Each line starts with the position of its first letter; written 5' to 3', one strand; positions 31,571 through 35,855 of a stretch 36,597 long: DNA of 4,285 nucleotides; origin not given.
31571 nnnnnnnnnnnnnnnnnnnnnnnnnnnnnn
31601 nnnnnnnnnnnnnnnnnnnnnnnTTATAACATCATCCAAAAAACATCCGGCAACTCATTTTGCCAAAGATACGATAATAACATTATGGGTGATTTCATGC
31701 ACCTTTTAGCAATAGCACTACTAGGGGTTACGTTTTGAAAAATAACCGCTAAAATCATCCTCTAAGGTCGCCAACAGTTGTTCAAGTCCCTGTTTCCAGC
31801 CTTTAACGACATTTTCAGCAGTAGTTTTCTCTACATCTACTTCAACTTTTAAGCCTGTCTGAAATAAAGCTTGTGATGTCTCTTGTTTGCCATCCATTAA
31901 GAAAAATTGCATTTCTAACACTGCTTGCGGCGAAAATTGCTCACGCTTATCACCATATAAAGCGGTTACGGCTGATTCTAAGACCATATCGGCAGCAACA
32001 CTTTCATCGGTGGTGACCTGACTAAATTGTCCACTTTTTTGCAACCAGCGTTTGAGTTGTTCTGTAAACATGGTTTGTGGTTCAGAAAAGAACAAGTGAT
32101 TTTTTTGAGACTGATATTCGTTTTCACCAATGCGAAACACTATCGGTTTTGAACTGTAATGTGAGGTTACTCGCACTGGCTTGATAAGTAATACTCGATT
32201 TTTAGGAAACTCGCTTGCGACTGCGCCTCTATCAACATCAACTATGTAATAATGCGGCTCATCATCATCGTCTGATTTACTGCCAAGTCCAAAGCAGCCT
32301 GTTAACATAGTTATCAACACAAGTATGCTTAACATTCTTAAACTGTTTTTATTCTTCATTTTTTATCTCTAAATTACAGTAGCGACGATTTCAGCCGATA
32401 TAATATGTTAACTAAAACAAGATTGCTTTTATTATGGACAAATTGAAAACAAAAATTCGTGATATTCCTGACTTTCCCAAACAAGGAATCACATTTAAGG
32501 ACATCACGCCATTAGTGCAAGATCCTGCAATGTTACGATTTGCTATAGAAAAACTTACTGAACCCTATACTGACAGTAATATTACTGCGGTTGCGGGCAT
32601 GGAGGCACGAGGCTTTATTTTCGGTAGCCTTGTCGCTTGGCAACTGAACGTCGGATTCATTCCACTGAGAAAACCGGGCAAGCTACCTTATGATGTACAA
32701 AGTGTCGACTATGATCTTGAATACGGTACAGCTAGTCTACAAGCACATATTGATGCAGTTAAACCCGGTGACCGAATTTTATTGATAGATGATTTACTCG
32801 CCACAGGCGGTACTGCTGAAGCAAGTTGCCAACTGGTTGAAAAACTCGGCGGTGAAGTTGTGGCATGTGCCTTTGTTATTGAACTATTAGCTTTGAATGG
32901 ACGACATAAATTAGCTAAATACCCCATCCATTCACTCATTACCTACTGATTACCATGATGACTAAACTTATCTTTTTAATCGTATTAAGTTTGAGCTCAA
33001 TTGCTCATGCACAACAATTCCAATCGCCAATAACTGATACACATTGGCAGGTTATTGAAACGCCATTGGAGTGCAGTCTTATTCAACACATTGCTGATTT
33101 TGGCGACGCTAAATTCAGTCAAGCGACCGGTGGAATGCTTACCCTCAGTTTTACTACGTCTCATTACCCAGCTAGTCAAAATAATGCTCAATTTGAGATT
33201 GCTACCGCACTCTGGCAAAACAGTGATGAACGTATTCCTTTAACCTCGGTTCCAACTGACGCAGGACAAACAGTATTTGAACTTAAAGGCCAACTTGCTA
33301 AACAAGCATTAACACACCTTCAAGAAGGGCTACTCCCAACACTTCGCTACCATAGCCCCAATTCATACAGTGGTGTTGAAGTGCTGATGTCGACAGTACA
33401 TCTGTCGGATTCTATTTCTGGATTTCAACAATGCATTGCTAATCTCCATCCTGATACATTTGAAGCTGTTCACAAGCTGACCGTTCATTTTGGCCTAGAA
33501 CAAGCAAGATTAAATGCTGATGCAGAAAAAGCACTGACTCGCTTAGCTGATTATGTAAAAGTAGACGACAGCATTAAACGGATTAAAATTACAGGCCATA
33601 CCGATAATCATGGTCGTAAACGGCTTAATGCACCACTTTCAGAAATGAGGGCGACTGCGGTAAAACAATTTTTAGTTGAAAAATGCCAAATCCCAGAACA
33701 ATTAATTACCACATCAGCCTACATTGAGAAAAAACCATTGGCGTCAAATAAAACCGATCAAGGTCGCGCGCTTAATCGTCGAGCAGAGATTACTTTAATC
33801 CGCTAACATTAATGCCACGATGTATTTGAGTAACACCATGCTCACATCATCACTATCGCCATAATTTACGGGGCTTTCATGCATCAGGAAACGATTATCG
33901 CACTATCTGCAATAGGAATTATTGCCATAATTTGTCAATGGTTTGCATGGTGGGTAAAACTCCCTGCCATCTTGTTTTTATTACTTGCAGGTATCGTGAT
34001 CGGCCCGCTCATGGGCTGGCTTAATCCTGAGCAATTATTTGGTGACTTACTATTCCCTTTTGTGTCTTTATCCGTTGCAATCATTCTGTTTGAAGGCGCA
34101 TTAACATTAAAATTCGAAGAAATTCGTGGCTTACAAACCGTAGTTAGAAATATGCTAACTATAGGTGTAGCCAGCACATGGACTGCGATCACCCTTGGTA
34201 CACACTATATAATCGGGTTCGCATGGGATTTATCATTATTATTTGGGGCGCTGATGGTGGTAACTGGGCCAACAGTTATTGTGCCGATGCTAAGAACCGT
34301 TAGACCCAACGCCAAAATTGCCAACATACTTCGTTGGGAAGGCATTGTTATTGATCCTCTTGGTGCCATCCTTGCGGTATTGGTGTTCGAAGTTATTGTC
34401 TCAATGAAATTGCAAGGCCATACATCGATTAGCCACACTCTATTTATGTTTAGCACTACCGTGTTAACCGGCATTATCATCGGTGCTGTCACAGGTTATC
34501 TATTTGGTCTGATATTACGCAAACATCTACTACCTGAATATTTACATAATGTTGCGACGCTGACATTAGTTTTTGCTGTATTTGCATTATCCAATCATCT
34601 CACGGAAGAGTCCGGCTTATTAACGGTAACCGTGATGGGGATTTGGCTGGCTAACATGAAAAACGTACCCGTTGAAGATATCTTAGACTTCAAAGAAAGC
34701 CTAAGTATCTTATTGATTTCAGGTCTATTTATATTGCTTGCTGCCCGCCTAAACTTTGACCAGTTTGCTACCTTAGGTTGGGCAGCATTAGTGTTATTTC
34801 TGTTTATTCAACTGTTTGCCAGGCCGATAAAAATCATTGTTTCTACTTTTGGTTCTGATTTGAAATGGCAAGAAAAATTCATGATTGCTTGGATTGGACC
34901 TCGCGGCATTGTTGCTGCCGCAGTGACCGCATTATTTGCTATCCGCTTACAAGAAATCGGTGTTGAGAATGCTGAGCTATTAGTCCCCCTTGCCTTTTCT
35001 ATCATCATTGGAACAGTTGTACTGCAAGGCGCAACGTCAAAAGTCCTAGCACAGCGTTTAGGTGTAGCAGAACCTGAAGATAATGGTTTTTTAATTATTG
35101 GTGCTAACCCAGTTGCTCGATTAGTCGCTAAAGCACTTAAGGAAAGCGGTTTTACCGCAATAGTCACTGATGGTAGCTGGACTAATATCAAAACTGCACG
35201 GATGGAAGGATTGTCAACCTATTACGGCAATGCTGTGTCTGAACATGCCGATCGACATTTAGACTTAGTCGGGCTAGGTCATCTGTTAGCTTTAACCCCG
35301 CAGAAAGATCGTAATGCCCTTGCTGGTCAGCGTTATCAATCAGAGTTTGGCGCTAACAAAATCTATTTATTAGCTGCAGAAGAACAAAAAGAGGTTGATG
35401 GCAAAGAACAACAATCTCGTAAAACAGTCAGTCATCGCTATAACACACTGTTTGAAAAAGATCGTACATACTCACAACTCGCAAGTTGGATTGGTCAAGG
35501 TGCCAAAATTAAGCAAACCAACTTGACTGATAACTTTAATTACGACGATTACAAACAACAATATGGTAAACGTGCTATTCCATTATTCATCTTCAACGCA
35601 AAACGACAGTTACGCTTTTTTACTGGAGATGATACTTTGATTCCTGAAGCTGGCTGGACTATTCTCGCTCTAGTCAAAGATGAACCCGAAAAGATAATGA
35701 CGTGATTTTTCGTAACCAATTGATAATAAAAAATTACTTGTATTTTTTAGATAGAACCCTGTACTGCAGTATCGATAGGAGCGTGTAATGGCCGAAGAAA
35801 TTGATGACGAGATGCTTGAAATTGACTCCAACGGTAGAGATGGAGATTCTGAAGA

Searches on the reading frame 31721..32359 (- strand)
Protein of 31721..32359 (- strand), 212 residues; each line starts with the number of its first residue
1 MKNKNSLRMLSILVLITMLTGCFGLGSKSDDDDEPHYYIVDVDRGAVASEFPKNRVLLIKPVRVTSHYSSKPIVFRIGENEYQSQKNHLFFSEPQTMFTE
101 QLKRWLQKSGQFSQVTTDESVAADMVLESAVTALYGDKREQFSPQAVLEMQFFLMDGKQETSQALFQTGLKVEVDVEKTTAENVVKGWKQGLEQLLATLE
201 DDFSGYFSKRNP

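Call 31: search_protein_families(library=pfam, proteins=[window:31721-32359:-], max_evalue=0.001)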
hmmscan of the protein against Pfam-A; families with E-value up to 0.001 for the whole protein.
window:31721-32359:- (212 aa): 2 families
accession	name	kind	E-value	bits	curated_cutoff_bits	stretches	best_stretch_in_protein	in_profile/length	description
PF03886.18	ABC_trans_aux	-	5.6e-12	46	26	1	52-197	16-158/161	ABC-type transport auxiliary lipoprotein component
PF04390.17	LptE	-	0.00046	21.3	23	1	95-158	17-75/118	Lipopolysaccharide-assembly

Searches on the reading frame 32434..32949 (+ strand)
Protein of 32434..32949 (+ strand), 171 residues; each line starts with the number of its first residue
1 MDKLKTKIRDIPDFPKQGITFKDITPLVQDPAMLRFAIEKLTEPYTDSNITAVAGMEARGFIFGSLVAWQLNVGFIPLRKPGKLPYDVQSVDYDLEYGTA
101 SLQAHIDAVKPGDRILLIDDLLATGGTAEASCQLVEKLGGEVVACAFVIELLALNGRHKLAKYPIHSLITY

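Call 31: search_protein_families(library=pfam, proteins=[window:32434-32949:+], max_evalue=0.001)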
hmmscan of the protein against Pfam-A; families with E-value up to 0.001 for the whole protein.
window:32434-32949:+ (171 aa): 1 family
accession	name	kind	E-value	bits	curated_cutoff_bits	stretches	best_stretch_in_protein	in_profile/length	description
PF00156.33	Pribosyltran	-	4.3e-11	42.8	26.3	1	38-150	19-125/158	Phosphoribosyl transferase domain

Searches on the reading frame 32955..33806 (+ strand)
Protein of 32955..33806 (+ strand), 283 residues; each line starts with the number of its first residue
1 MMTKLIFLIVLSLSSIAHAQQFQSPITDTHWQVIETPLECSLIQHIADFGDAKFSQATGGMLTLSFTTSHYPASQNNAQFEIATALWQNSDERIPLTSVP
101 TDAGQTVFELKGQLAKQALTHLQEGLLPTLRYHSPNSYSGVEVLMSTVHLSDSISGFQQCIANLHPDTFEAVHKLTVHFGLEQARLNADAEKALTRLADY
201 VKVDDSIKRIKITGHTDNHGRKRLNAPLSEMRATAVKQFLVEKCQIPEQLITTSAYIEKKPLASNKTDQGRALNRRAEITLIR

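Call 31: search_protein_families(library=pfam, proteins=[window:32955-33806:+], max_evalue=0.001)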
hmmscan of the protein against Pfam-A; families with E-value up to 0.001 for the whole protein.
window:32955-33806:+ (283 aa): 2 families
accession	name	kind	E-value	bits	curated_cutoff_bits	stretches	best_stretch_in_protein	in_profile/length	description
PF18393.6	MotY_N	-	7.8e-31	107.7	26.3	1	22-166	1-146/146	MotY N-terminal domain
PF00691.25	OmpA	-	2.5e-16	60.3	27.2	1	179-275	2-98/98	OmpA family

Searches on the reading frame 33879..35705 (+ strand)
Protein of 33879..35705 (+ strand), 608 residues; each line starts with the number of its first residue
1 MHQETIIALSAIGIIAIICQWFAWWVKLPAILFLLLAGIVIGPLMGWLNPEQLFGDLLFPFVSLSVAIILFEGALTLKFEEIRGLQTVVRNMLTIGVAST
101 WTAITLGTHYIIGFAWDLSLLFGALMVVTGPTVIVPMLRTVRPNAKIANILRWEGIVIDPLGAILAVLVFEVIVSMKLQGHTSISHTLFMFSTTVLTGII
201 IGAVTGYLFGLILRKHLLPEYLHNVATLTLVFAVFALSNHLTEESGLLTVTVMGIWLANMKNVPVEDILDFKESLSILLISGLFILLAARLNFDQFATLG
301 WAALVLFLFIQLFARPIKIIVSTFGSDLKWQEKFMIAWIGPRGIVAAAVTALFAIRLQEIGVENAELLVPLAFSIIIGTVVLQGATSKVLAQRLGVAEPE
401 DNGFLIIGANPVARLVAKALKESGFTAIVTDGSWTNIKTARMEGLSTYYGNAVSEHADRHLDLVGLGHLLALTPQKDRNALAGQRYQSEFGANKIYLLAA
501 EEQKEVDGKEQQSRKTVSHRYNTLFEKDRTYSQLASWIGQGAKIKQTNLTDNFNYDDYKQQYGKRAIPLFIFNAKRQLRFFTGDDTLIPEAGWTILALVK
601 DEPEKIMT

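Call 31: search_protein_families(library=pfam, proteins=[window:33879-35705:+], max_evalue=0.001)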
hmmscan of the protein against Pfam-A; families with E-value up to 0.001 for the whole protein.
window:33879-35705:+ (608 aa): 2 families
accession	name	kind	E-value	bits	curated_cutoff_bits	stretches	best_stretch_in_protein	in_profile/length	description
PF00999.27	Na_H_Exchanger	-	7.1e-39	134.2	26.2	1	14-391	2-373/375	Sodium/hydrogen exchanger, transmembrane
PF02254.24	TrkA_N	-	1.7e-07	32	23.8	1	404-503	1-100/116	TrkA-N domain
